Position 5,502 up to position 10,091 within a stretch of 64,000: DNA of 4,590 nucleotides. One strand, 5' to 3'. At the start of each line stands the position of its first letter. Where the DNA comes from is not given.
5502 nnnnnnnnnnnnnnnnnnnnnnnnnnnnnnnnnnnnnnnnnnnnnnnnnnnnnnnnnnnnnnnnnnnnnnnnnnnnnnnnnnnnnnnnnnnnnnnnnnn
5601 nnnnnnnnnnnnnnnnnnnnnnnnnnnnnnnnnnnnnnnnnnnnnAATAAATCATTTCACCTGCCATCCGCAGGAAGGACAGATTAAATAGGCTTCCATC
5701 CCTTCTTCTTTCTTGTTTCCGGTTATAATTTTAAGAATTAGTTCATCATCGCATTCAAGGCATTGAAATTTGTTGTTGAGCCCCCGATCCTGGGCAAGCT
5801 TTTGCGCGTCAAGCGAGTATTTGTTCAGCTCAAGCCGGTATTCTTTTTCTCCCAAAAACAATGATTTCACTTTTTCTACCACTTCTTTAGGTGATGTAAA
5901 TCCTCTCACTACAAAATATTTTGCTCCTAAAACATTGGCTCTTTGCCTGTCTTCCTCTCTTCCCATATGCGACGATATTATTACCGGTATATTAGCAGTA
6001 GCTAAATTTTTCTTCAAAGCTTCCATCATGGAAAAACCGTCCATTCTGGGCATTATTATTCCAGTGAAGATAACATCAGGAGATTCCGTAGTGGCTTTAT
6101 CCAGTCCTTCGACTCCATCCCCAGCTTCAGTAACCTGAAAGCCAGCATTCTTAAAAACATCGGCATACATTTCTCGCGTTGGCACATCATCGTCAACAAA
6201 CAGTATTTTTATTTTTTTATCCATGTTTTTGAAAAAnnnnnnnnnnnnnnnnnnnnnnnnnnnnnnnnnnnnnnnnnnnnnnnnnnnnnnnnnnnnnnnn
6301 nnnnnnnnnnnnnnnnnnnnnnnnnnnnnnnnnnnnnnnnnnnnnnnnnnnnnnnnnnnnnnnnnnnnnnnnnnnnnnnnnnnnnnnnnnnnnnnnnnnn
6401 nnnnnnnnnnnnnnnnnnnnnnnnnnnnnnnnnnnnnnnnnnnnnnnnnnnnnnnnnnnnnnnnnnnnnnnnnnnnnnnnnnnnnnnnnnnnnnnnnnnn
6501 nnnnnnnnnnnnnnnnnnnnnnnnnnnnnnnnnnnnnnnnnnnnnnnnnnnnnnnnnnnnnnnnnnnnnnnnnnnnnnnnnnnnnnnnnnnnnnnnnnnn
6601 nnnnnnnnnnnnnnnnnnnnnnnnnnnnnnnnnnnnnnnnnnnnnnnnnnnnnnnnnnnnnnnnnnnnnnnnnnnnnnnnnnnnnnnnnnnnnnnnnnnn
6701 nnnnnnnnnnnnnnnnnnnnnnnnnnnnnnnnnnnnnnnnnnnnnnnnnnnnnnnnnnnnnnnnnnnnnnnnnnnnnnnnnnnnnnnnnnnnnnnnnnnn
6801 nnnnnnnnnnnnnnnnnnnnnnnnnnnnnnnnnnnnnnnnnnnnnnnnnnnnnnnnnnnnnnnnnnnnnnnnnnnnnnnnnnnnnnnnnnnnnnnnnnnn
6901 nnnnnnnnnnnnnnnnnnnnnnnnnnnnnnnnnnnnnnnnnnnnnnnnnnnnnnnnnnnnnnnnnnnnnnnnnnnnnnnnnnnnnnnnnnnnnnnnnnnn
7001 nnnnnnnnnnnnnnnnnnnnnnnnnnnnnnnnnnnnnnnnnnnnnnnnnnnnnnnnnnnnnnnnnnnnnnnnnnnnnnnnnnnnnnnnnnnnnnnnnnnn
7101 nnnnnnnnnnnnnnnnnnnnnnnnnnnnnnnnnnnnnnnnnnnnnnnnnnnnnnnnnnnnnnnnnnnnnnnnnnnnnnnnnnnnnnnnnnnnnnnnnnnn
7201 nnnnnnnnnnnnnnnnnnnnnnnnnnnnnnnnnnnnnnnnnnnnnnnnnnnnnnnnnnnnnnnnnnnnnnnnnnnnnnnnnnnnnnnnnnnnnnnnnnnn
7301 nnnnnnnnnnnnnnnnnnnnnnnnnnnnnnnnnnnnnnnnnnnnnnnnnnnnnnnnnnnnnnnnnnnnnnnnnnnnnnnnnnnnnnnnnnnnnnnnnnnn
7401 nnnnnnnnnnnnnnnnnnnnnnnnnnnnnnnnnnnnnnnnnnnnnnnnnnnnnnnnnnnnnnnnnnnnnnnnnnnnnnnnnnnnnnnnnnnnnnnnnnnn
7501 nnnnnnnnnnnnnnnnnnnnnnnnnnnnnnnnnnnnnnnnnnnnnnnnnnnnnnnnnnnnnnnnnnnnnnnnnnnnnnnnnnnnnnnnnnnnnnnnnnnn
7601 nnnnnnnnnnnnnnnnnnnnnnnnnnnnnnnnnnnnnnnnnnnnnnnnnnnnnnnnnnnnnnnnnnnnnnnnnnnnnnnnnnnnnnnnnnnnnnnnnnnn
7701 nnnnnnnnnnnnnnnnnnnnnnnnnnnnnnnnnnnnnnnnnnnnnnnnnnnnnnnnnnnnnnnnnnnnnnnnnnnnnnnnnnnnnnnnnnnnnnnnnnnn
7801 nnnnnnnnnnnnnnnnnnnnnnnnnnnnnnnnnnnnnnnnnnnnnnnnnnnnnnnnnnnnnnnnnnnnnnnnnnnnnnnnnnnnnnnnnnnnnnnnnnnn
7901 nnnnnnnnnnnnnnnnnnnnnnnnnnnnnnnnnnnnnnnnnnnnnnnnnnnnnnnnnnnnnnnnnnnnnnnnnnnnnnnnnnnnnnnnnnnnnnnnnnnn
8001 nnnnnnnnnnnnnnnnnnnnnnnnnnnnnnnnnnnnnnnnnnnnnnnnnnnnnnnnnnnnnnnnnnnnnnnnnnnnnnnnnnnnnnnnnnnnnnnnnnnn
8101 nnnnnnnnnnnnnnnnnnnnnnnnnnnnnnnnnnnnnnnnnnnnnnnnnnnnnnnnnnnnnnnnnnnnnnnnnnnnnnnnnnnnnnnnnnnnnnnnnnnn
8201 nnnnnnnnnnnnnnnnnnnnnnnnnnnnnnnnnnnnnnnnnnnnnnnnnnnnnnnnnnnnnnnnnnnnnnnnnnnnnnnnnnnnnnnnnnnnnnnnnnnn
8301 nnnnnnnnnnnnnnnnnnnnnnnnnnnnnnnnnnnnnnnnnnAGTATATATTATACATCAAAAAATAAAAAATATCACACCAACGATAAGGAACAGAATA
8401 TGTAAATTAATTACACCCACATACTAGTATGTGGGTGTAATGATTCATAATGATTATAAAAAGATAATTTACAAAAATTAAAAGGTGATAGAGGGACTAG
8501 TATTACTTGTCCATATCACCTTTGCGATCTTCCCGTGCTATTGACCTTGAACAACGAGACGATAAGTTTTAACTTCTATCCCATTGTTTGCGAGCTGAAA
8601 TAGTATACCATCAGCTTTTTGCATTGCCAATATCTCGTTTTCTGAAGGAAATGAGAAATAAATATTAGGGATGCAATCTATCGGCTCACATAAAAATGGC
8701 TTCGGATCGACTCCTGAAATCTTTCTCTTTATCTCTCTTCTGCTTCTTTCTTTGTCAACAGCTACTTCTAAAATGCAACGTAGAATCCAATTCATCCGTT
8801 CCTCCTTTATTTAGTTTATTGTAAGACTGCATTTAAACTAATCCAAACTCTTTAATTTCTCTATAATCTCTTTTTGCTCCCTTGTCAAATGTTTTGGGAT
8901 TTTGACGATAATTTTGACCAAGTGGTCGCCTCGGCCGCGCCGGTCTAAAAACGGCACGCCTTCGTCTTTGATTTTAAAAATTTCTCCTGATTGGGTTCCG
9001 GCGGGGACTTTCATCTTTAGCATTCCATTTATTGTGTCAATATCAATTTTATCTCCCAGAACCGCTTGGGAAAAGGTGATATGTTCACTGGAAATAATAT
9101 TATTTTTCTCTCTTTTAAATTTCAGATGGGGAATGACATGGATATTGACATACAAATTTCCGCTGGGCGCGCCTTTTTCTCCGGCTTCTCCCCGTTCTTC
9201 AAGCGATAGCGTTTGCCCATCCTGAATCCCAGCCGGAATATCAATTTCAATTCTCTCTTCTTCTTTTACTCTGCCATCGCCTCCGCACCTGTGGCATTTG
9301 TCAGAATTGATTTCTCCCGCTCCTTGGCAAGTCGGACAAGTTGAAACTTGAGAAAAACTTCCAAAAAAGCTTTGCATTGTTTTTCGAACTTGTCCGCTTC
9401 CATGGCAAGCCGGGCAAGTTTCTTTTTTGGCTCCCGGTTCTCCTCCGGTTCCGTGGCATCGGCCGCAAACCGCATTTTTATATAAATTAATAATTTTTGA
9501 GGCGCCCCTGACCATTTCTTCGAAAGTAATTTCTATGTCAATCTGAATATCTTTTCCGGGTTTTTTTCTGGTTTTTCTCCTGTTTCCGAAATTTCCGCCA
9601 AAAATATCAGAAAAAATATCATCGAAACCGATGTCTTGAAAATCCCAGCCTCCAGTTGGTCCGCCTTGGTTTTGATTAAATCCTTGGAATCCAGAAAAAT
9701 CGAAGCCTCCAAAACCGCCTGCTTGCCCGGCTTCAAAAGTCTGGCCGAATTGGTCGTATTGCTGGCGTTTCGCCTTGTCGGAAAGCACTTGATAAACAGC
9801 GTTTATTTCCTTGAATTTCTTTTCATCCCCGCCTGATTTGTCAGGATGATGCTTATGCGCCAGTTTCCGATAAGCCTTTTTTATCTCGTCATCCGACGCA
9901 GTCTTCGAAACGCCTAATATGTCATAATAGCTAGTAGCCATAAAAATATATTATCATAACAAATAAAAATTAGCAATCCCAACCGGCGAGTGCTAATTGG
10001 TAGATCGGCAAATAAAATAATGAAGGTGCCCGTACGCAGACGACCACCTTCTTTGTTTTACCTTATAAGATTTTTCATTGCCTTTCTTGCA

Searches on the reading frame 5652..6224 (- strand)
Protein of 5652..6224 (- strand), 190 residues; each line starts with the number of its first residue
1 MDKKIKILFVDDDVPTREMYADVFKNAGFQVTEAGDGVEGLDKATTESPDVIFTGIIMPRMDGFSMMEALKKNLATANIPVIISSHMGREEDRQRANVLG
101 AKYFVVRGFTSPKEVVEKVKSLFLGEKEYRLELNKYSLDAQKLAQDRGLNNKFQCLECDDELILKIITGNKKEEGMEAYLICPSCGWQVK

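Call 84: search_protein_families(library=pfam, max_evalue=0.001, proteins=[window:5652-6224:-])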
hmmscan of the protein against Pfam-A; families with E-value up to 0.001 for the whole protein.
window:5652-6224:- (190 aa): 1 family
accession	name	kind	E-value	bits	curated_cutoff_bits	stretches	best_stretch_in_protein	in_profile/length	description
PF00072.30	Response_reg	-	4.1e-19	69.2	30.2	1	7-119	1-110/111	Response regulator receiver domain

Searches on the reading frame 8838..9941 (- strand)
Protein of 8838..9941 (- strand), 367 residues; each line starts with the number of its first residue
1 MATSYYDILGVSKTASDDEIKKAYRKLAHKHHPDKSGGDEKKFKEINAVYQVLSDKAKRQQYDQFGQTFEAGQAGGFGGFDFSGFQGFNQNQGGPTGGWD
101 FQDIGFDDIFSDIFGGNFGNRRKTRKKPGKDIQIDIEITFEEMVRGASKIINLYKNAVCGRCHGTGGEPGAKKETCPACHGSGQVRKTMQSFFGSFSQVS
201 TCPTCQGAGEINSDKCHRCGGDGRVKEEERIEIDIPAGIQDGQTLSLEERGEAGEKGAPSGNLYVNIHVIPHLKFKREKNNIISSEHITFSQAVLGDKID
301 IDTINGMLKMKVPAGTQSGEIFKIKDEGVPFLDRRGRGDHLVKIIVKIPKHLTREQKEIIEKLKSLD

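Call 11: find_related_loci(query=window:8838-9941:-, collection=genome_contigs, flank=10000)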
Query window:8838-9941:- (367 aa) in genome_contigs; peptide patterns used: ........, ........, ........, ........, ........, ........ (x = any residue, [..] = any of these).
600 stretches matched a pattern (row limit reached: there are more); 436 encode a relative of the query (tblastn E <= 1e-3); the best 80 are kept; 80 distinct loci.
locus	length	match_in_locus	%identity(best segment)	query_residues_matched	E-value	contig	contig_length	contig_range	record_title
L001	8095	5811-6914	72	3-367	1e-172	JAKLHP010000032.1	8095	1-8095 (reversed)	MAG: Patescibacteria group bacterium isolate RA.bin66 RA.bin66_32, whole genome shotgun sequence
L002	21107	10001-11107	66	1-364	2e-155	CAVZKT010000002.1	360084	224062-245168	MAG: Candidatus Moranbacteria bacterium isolate MFD04408.bin.2.190 genome assembly, contig: contig_44898, whole genome s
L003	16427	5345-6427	64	1-367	1e-147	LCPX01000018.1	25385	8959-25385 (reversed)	MAG: Candidatus Moranbacteria bacterium GW2011_GWE1_49_15 UY41_C0018, whole genome shotgun sequence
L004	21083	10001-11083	64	1-367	2e-147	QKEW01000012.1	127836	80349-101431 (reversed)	MAG: bacterium isolate SZUA-486 scaffold_147, whole genome shotgun sequence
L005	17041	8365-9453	63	1-364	1e-146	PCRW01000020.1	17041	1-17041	MAG: Candidatus Moranbacteria bacterium CG23_combo_of_CG06-09_8_20_14_all_35_22 CG23_scaffold_1550_c, whole genome shotg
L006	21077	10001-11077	61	1-364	3e-139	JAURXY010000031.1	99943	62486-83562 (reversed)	MAG: bacterium isolate E10_metabat.bin.66_sub E10_k141_149437, whole genome shotgun sequence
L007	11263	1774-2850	61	1-364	7e-138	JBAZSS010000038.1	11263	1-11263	MAG: Parcubacteria group bacterium isolate SO_2017_GW1_179 NODE_21535_length_11263_cov_1.076060_OW334_2017, whole genome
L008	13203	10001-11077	61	5-365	6e-137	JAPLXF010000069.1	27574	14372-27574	MAG: Candidatus Moraniibacteriota bacterium isolate LacPavin_0920_SED1_MAG_40_9 LacPavin_0920_SED1_scaffold_245156, whol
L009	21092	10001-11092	58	1-365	2e-136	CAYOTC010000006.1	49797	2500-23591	MAG TPA_asm: uncultured Bdellovibrionales bacterium isolate SRP192927_co6_68 genome assembly, contig: NODE_961_length_49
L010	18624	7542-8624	60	1-366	1e-136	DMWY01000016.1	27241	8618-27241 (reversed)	MAG TPA_asm: Candidatus Moraniibacteriota bacterium isolate UBA12116 contig_777, whole genome shotgun sequence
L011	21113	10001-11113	62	1-366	8e-136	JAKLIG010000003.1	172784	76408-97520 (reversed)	MAG: Patescibacteria group bacterium isolate RA.bin81 RA.bin81_3, whole genome shotgun sequence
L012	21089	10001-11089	59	5-363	7e-135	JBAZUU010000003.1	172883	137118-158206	MAG: Parcubacteria group bacterium isolate SO_2017_GW1_236 NODE_655_length_172883_cov_16.609831_OW334_2017, whole genome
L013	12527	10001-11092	58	1-366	4e-133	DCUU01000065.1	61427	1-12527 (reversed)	MAG TPA_asm: Candidatus Moranbacteria bacterium UBA2206 UBA2206_contig_15202, whole genome shotgun sequence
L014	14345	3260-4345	60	1-364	9e-133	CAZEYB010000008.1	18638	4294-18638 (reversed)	MAG TPA_asm: uncultured Bdellovibrionales bacterium isolate binchicken_co387_13 genome assembly, contig: NODE_3139_lengt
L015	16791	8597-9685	56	1-367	9e-132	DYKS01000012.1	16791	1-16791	MAG TPA_asm: Candidatus Elulimicrobium sp. isolate SulCav_AS07-7_35_57 SulCav_AS07_7_3416_length_16791_cov_31_098590, wh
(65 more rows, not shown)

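Call 12: find_encoding_contigs(protein=window:8838-9941:-, flank=10000, max_places=10)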
Protein window:8838-9941:- (367 aa): no gene with exactly this product is on record in the collection.

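Call 32: find_related_loci(query=window:8838-9941:-, collection=metagenome_contigs, flank=10000)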
Query window:8838-9941:- (367 aa) in metagenome_contigs; peptide patterns used: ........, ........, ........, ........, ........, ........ (x = any residue, [..] = any of these).
600 stretches matched a pattern (row limit reached: there are more); 439 encode a relative of the query (tblastn E <= 1e-3); the best 80 are kept; 80 distinct loci.
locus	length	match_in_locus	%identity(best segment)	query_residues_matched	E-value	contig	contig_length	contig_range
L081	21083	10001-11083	65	1-364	1e-151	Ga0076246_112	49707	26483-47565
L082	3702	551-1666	61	1-367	2e-153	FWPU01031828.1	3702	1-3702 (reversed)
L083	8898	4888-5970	64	1-367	9e-148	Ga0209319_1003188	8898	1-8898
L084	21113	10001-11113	61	1-364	3e-138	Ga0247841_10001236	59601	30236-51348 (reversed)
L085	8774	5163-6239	61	1-364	5e-138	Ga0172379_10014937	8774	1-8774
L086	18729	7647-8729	60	1-366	9e-137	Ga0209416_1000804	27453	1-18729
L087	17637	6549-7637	58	5-363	2e-134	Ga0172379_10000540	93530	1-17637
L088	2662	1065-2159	59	1-367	7e-141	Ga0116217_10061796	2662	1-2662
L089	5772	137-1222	60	1-364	2e-133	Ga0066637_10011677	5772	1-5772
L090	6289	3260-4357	59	1-364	5e-129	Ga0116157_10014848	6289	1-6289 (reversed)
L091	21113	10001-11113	62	1-366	5e-136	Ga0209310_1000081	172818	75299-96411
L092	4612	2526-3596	56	1-367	4e-128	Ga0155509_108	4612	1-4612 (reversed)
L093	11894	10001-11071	56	1-367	1e-126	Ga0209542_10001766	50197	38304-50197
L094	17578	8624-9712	56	3-367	6e-126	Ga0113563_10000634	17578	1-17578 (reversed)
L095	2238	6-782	73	108-367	3e-130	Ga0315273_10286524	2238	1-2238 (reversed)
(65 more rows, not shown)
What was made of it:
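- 8838..9941 (-): dnaJ (367 aa), a stand-alone heat-shock gene. 58-73% identical to Moranbacteria DnaJ (calls 11, 32).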
